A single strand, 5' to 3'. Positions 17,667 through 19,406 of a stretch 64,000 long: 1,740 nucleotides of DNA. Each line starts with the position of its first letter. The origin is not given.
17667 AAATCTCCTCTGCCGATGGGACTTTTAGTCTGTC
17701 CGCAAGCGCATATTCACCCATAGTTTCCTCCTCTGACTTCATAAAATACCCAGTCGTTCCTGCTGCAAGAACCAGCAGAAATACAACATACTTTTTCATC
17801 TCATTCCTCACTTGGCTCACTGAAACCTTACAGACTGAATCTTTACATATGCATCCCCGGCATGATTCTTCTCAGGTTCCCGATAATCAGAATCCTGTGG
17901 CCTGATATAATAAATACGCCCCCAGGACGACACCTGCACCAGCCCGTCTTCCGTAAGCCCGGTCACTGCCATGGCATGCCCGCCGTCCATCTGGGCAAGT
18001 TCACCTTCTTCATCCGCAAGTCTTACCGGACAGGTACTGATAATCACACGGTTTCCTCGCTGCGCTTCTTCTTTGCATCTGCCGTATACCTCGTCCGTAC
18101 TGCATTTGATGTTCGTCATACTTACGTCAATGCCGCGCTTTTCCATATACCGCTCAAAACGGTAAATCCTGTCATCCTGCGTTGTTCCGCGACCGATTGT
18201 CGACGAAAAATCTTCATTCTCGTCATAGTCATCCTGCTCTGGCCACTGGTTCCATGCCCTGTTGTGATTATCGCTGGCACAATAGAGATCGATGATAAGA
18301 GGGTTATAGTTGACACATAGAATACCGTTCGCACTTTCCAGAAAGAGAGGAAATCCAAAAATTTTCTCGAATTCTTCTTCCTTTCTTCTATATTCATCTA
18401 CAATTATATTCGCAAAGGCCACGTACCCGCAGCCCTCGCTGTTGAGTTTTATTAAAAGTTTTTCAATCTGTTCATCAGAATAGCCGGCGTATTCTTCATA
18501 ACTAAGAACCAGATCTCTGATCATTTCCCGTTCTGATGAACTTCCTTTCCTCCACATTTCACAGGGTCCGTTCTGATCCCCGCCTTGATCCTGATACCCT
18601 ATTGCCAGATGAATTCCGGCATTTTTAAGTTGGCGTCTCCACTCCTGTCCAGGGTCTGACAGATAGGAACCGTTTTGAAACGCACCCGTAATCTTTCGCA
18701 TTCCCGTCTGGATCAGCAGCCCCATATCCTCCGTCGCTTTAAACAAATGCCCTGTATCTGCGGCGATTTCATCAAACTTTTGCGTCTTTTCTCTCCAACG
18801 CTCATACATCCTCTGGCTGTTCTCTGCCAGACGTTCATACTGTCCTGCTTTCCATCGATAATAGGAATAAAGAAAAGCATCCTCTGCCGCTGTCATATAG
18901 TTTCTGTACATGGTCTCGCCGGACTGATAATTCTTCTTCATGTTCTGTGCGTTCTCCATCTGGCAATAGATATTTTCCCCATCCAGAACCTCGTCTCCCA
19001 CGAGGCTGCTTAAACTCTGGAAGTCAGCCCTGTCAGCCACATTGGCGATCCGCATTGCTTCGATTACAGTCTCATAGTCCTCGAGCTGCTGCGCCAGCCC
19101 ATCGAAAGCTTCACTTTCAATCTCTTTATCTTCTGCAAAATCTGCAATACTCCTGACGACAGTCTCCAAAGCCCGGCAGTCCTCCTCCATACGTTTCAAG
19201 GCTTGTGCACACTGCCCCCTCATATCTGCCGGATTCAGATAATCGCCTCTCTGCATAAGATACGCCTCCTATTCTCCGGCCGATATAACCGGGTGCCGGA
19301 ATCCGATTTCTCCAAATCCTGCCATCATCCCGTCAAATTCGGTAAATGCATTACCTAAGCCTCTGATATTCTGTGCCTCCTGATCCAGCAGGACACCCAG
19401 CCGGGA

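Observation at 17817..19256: LXG-like effector with an unassigned papain-fold (Cys276/His427) toxin domain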

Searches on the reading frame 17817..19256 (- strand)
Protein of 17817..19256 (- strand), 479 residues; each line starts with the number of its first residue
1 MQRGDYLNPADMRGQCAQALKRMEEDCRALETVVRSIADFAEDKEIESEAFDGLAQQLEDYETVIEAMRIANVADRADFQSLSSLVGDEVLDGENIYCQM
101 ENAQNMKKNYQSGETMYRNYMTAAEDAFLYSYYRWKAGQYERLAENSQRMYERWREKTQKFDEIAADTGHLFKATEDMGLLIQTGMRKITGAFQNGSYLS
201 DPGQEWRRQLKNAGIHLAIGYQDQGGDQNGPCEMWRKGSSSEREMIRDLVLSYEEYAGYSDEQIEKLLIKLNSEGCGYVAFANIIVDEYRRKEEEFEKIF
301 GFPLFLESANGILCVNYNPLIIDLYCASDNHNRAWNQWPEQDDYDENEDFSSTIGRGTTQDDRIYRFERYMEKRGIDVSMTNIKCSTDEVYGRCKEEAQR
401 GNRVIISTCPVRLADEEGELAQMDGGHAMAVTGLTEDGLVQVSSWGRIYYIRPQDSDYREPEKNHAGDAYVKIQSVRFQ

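Call 3: search_protein_families(library=pfam, proteins=[window:17817-19256:-], max_evalue=0.1)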
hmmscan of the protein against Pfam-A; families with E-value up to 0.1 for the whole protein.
window:17817-19256:- (479 aa): 1 family
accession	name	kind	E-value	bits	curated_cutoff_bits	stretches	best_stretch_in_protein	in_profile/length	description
PF10046.14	BLOC1_2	-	0.056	14.2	33.4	0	22-69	31-78/96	Biogenesis of lysosome-related organelles complex-1 subunit 2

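Call 4: search_protein_families(library=ncbifam, proteins=[window:17817-19256:-], max_evalue=0.1)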
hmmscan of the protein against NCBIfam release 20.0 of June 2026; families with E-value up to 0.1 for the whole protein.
window:17817-19256:- (479 aa): 1 family
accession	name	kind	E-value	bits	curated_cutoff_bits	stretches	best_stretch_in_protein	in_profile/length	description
NF007380.0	PRK09894.1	equivalog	0.0098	15.3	256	1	16-108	68-157/296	diguanylate cyclase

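Call 5: search_solved_structures(query=window:17817-19256:-, max_evalue=10, show_alignments=3)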
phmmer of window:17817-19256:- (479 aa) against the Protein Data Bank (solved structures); distinct sequences matched with E-value up to 10: 0.

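Call 6: find_homologous_proteins(query=window:17817-19256:-, max_evalue=0.001)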
Query window:17817-19256:- (479 aa): 57 proteins with E <= 0.001 among 7555 candidates.
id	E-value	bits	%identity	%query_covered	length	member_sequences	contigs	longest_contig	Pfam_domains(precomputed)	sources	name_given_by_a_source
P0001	4.4e-273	924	79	100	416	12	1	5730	-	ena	-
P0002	8.1e-255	864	79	100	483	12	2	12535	-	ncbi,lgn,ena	-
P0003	6.1e-254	861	79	100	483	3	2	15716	-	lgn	-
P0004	1.1e-243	827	74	100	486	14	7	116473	-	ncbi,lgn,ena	-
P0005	1.4e-240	817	74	100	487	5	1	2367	-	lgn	-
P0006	6.5e-231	785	71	100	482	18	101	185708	-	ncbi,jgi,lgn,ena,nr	ncbi:MAG: hypothetical protein HFG82_05180 [Dorea sp.]|jgi:hypothetical protein|nr:hypothetical prot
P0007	9.4e-226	768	70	100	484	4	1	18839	-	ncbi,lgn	-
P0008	2.2e-224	764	70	100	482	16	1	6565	-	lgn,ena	-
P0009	6.8e-222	756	68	100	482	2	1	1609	-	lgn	-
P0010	9.8e-221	752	69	100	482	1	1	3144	-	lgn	-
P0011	3.3e-216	737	67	100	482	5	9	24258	-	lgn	-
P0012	3.0e-208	711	65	100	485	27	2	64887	-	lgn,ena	-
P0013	8.4e-204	696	62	100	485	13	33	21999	-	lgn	-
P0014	1.3e-201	689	64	100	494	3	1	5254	-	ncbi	-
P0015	6.9e-196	670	63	100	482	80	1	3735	-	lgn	-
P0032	7.9e-180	617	58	100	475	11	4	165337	-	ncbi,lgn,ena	-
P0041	1.5e-161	557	53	100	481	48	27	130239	-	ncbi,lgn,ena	ncbi:hypothetical protein AALC75_14250 [Lachnospiraceae bacterium 48-42]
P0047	1.2e-46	178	43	48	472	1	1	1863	PF04740.19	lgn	-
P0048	4.1e-44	169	43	43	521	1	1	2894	-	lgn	-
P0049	1.3e-41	161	42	48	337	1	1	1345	-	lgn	-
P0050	6.3e-38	149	39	52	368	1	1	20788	-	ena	-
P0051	3.8e-36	143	40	48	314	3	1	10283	-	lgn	-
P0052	3.5e-35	140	41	48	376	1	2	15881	-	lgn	-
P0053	6.9e-34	136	32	64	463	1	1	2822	-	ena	-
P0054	1.3e-31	128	40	48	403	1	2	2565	-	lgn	-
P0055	5.1e-23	100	30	48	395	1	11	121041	-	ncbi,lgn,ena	-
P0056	1.8e-20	91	27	67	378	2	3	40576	-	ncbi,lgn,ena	-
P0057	3.2e-16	77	33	40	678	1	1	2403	-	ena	-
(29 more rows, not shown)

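Call 13: search_protein_families(library=pfam, proteins=[P0047, P0048, P0049, P0050, P0051, P0052, P0053, P0054, P0055, P0056], max_evalue=0.01)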
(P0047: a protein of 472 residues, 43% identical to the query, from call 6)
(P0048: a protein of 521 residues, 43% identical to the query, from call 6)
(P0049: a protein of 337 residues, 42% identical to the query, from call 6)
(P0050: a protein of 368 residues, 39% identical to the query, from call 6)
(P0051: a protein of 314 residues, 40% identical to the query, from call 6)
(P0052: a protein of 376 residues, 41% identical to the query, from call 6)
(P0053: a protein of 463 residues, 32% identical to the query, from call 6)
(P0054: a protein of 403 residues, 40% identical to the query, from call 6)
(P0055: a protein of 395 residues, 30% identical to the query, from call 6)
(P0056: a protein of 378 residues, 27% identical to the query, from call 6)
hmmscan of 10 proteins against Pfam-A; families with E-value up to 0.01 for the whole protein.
P0047 (472 aa): 1 family
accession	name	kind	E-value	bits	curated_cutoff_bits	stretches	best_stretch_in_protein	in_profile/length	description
PF04740.18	LXG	-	2.8e-06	27.8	26.5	1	15-191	13-194/202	LXG domain of WXG superfamily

P0048 (521 aa): 0 families

P0049 (337 aa): 0 families

P0050 (368 aa): 0 families

P0051 (314 aa): 1 family
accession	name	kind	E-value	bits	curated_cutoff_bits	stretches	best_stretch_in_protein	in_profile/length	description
PF16410.10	DUF5018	-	0.0084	15.5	38.2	0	79-142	17-79/352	Domain of unknown function (DUF5018)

P0052 (376 aa): 0 families

P0053 (463 aa): 1 family
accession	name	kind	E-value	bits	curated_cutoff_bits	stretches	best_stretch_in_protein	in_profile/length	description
PF04740.18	LXG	-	0.0048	17.2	26.5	0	10-192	7-194/202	LXG domain of WXG superfamily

P0054 (403 aa): 0 families

P0055 (395 aa): 0 families

P0056 (378 aa): 0 families

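Call 17: find_encoding_contigs(protein=P0041, flank=6000, max_places=2)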
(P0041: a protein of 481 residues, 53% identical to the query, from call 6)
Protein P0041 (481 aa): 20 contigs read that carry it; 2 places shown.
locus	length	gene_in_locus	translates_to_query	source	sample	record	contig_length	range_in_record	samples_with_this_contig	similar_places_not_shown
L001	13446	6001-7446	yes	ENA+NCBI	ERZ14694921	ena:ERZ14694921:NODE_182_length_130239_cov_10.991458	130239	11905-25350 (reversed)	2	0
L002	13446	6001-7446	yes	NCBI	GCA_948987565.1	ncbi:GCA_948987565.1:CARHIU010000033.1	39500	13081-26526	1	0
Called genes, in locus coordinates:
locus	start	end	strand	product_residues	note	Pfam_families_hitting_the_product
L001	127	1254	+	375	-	PF10140:YukC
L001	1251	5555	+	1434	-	PF20720:nSTAND3 (faint), PF13401:AAA_22 (faint), PF01580:FtsK_SpoIIIE, PF01935:DUF87 (faint), PF01580:FtsK_SpoIIIE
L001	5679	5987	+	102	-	-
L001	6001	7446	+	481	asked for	-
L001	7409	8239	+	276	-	-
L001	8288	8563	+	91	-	-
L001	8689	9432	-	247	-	PF00106:adh_short, PF08659:KR (weak), PF13561:adh_short_C2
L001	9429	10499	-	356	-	PF13685:Fe-ADH_2, PF01761:DHQ_synthase, PF24621:DHQS_C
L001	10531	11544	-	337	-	PF18152:DAHP_snth_FXD, PF00793:DAHP_synth_1, PF03102:NeuB (weak)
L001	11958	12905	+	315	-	-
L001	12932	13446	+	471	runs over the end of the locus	PF01966:HD, PF13286:HD_assoc (faint)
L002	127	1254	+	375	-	PF10140:YukC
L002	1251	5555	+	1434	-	PF20720:nSTAND3 (faint), PF13401:AAA_22 (faint), PF01580:FtsK_SpoIIIE, PF01935:DUF87 (faint), PF01580:FtsK_SpoIIIE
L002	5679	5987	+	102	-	-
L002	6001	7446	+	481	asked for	-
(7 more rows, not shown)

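Call 18: find_encoding_contigs(protein=P0032, flank=6000, max_places=2)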
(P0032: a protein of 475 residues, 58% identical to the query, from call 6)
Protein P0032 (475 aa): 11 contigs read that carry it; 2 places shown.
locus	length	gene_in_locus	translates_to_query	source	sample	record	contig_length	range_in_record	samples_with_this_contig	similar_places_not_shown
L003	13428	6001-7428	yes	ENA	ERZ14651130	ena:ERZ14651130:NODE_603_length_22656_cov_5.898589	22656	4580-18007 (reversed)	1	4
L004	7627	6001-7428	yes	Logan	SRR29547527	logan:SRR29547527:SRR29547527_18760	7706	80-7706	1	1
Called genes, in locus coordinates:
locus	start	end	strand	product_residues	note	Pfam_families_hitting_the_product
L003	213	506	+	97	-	PF06013:WXG100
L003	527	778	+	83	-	-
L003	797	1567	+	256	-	PF10140:YukC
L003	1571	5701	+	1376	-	PF10412:TrwB_AAD_bind (faint), PF13401:AAA_22 (faint), PF01580:FtsK_SpoIIIE, PF13481:AAA_25 (faint), PF01580:FtsK_SpoIIIE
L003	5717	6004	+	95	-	-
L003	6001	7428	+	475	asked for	-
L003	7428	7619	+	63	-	-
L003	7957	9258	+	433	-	PF13173:AAA_14, PF13635:DUF4143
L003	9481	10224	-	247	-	PF00106:adh_short, PF08659:KR, PF13561:adh_short_C2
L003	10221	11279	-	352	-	PF13685:Fe-ADH_2, PF01761:DHQ_synthase, PF24621:DHQS_C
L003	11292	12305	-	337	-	PF18152:DAHP_snth_FXD, PF00793:DAHP_synth_1, PF03102:NeuB (weak)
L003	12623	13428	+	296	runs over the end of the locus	PF01520:Amidase_3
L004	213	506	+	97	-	PF06013:WXG100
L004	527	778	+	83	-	-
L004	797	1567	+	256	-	PF10140:YukC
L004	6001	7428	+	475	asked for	-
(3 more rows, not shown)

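Call 26: search_protein_families(library=pfam, alignment_id=A3, max_evalue=0.01)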
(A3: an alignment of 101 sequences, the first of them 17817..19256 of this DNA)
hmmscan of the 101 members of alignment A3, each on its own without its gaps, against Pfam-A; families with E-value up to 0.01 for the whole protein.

A. member 1, window:17817-19256:- (479 aa): 0 families

B. families by the number of members that match (of 101 scanned): 21 families
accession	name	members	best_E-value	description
PF13529.12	Peptidase_C39_2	16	4.8e-07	Peptidase_C39 like family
PF04740.18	LXG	11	2.3e-17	LXG domain of WXG superfamily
PF06013.18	WXG100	3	0.00099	Proteins of 100 residues with WXG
PF06160.17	EzrA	2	2.4e-05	Septation ring formation regulator, EzrA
PF10824.14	T7SS_ESX_EspC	1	5e-05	Excreted virulence factor EspC, type VII ESX diderm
PF12455.13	Dynactin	1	0.00093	Dynein associated protein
PF13495.12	Phage_int_SAM_4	1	0.00095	Phage integrase, N-terminal SAM-like domain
PF12671.13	Amidase_6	1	0.0015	Putative amidase domain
PF11303.13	DUF3105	1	0.0022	Protein of unknown function (DUF3105)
PF18928.5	DUF5677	1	0.0029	Family of unknown function (DUF5677)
PF02050.21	FliJ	1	0.0033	Flagellar FliJ protein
PF04108.17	ATG17_like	1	0.0038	Autophagy protein ATG17-like domain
PF14662.11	KASH_CCD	1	0.0038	Coiled-coil region of CCDC155 or KASH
PF18993.5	Rv0078B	1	0.004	Rv0078B-related antitoxin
PF05478.16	Prominin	1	0.0041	Prominin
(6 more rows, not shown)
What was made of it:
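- There is a weak family link to Peptidase_C39_2 (call 26).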

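Call 40: search_solved_structures(query=A3, max_evalue=1, show_alignments=3)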
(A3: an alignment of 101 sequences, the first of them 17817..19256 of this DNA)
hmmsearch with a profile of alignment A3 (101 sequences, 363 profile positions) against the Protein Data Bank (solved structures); distinct sequences matched with E-value up to 1: 165 (the best 60 are shown).
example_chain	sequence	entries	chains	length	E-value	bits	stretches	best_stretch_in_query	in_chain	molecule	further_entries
8qae_A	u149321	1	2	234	1.1e-06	31.5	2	12-83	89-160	sc-apCC-6-SLLA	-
8a3k_UNK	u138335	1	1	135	8.2e-05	25.3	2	18-81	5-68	sc-apCC-4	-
3ja6_H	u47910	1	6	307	0.00028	23.6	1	11-89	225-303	Methyl-accepting chemotaxis protein 2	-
2ch7_B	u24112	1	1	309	0.00029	23.6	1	11-90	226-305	METHYL-ACCEPTING CHEMOTAXIS PROTEIN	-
8qox_B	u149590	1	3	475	0.00032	23.4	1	11-106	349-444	Conserved membrane protein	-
2ch7_A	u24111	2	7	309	0.00044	22.9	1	11-90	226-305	METHYL-ACCEPTING CHEMOTAXIS PROTEIN | Methyl-accepting chemotaxis protein 2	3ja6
6kn7_P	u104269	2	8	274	0.0049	19.5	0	11-108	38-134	Tropomyosin alpha-1 chain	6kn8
2vrz_A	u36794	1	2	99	0.005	19.5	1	3-93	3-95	VIRULENCE FACTOR ESXA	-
7y9n_A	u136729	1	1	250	0.0061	19.2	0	6-92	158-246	Spike protein S2',5HB-H2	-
7nep_P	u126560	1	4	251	0.0071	19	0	11-110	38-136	Tropomyosin alpha-1 chain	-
2w49_A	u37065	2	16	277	0.0078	18.8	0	11-110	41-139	TROPOMYOSIN ALPHA-1 CHAIN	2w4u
7wxz_A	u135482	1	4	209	0.0084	18.7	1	6-94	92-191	Spike protein S2'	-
2vs0_A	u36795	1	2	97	0.009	18.6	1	3-93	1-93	VIRULENCE FACTOR ESXA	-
6gao_A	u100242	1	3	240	0.01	18.4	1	5-99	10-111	Outer capsid protein sigma-1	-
6gaj_A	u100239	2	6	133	0.011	18.3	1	5-95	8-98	Outer capsid protein sigma-1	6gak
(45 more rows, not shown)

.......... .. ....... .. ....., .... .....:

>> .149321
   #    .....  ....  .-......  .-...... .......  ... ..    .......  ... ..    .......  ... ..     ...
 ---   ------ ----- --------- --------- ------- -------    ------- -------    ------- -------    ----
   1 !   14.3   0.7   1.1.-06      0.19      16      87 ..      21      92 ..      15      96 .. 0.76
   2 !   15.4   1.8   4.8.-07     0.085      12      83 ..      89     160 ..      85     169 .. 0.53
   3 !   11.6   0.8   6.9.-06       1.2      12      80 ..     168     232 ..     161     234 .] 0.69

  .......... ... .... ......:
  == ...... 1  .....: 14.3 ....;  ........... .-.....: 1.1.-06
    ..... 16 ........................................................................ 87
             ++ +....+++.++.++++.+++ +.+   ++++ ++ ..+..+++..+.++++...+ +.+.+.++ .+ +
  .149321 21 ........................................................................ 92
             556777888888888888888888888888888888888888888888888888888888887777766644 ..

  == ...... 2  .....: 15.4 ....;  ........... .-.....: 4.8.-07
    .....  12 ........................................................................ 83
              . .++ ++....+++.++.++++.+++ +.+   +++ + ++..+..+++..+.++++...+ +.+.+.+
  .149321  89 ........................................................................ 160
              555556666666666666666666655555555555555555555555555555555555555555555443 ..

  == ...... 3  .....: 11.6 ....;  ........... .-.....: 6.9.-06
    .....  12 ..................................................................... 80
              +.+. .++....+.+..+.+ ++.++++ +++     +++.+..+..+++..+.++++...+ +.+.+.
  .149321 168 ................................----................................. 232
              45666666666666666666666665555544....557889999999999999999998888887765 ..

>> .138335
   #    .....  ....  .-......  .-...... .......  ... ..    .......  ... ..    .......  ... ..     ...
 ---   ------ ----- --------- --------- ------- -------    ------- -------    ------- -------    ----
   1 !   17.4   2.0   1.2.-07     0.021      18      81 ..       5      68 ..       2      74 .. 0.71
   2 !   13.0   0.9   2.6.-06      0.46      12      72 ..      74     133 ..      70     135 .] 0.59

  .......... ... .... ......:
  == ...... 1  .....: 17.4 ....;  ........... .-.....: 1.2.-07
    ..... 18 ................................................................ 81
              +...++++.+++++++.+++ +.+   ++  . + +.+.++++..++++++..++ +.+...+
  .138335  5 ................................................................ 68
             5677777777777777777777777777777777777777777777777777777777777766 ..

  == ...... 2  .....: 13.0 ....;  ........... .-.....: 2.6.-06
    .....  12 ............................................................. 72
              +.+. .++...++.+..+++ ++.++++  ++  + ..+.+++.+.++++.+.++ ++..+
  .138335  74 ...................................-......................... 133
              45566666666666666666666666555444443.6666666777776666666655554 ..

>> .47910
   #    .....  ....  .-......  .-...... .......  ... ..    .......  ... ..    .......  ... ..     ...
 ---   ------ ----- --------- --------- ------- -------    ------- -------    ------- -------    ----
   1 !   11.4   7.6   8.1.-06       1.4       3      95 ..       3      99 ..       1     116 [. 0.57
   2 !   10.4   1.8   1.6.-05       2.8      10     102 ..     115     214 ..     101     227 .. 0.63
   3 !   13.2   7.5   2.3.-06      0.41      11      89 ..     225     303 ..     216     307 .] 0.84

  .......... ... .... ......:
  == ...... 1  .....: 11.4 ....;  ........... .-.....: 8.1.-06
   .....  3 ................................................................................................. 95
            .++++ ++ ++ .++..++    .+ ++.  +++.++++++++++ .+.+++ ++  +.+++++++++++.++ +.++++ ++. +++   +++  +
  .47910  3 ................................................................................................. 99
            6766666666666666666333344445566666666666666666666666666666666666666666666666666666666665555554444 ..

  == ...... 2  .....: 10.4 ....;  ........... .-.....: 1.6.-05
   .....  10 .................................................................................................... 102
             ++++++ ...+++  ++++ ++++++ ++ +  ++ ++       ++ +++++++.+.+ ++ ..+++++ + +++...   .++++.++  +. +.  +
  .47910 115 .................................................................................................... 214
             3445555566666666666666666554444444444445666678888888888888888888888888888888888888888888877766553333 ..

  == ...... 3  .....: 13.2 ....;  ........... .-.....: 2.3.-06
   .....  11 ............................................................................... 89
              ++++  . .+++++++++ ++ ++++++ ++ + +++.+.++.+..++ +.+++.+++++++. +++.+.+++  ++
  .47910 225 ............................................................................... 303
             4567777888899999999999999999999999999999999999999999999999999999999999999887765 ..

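Call 59: find_encoding_contigs(protein=P0048, flank=3000, max_places=2)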
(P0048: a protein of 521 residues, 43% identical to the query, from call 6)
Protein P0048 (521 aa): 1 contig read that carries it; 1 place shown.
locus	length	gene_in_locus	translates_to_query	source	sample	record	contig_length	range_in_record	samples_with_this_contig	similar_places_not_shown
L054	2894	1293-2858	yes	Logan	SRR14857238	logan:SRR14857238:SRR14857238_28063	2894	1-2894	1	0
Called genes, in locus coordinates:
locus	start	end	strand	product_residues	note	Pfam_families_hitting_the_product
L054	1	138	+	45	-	?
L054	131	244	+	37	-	-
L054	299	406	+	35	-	-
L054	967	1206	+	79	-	-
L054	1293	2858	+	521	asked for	-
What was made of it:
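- Tried and rejected: I looked it up to test whether the helper and small protein follow the carrier, but the contig ends at the gene (call 59).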

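Call 75: search_protein_families(library=padloc, proteins=[window:17817-19256:-], max_evalue=0.01)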
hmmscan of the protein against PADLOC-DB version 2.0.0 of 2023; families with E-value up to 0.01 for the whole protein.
window:17817-19256:- (479 aa): 0 families
